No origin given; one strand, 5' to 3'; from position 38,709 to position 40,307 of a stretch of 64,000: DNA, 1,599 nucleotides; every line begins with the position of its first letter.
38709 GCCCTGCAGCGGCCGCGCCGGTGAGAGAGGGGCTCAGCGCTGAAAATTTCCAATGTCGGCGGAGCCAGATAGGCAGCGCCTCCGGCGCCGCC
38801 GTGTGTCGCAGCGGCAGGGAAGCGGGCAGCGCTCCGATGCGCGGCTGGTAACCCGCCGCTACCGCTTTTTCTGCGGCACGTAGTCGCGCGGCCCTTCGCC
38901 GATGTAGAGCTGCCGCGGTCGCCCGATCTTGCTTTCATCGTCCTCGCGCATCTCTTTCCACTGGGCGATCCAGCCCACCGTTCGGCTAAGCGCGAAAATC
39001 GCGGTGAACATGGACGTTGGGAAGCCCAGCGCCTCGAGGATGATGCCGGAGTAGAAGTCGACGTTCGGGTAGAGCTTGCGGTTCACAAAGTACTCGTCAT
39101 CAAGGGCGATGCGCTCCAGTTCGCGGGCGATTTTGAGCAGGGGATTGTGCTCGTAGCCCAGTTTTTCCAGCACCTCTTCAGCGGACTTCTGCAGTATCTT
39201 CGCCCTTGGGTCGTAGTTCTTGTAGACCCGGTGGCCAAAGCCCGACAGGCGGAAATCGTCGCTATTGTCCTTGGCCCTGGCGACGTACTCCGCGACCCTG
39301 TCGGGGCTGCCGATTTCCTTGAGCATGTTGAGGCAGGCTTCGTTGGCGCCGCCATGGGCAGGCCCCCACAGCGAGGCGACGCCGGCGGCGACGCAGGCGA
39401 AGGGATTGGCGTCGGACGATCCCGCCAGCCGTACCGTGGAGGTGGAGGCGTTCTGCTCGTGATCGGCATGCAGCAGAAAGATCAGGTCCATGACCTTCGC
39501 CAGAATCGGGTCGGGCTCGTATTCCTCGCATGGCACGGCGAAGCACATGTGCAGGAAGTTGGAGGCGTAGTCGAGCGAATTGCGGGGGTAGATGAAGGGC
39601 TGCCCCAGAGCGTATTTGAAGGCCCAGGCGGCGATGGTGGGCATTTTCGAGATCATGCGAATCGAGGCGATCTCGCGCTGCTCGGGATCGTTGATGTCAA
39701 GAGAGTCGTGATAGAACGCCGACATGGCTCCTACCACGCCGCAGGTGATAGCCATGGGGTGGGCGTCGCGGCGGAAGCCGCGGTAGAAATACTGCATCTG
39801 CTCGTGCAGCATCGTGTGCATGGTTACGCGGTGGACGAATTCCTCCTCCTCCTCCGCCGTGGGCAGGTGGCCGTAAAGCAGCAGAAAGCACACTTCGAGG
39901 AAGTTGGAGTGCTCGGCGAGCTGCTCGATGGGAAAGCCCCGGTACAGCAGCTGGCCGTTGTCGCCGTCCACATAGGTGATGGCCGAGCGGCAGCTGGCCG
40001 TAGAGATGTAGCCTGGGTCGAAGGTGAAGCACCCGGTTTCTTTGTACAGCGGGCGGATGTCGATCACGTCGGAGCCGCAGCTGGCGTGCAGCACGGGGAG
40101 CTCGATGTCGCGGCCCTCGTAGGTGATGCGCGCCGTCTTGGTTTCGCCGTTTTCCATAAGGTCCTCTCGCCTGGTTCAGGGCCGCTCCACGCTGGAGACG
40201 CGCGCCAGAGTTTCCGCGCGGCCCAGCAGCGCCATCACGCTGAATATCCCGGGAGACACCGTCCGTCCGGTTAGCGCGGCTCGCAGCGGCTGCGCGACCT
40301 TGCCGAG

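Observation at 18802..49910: Dispersed Rpn/YhgA-like nuclease family in which every full-length gene is trailed by stand-alone copies of its own C-terminal domain: a candidate extragenic 'RpnS-type' toxin/antitoxin or defence arrangement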

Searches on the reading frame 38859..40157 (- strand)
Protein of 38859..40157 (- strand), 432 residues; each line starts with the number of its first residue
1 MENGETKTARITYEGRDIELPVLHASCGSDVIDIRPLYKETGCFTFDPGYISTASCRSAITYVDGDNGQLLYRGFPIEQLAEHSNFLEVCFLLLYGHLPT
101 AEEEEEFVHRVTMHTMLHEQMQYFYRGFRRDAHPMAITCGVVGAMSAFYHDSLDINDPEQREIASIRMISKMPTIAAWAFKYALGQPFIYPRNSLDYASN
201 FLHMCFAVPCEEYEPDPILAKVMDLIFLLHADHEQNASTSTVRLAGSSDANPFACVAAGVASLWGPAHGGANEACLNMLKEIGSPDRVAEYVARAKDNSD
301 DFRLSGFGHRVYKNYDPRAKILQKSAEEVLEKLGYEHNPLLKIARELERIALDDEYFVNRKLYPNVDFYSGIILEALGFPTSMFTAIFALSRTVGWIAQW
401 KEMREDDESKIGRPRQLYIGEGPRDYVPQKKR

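Call 99: search_protein_families(library=ncbifam, proteins=[window:38859-40157:-], max_evalue=1e-10)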
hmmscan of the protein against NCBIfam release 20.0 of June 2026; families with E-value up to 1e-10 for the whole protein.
window:38859-40157:- (432 aa): 20 families
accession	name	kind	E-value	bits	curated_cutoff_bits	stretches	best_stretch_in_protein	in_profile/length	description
TIGR01798.1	cit_synth_I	equivalog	3.3e-222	737.5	485.15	1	16-426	2-412/412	citrate synthase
NF004126.0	PRK05614.1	equivalog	3.3e-221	734.2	505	1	7-432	4-430/430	citrate synthase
NF010639.0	PRK14036.1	equivalog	4.8e-109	364.5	502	1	45-432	5-378/379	citrate synthase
TIGR01800.1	cit_synth_II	subfamily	6.4e-95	318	421.3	1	55-432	8-368/368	2-methylcitrate synthase/citrate synthase II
NF041157.1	Cit_synThplmales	equivalog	6.1e-94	315.2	590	1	59-432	17-376/377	citrate synthase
NF010640.0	PRK14037.1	subfamily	4.1e-83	279.4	504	1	59-432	17-377/377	citrate synthase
NF041301.1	Cit_synth_Halo_CitZ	equivalog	7.2e-83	278.7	550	1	57-432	16-379/379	citrate synthase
NF010638.0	PRK14035.1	equivalog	8.8e-77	258.4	572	1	67-432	23-372/372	citrate synthase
NF010636.0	PRK14033.1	equivalog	1.9e-72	244.1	479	1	57-426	20-372/376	bifunctional 2-methylcitrate synthase/citrate synthase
NF010637.0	PRK14034.1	equivalog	4.7e-70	236.4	594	1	67-432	22-371/372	citrate synthase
NF009006.1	PRK12351.1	equivalog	8.6e-66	221.9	550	1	56-432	16-376/376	bifunctional 2-methylcitrate synthase/citrate synthase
NF009005.0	PRK12350.1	subfamily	1.4e-61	208.7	332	1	49-425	7-354/366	citrate synthase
NF009004.0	PRK12349.1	equivalog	4.7e-59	200.1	508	1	45-421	6-366/372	citrate synthase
NF010635.0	PRK14032.1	subfamily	3.1e-54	184.2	426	1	66-432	65-448/448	citrate synthase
NF007128.0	PRK09569.1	subfamily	9e-39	133.3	344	1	56-416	48-421/437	citrate (Si)-synthase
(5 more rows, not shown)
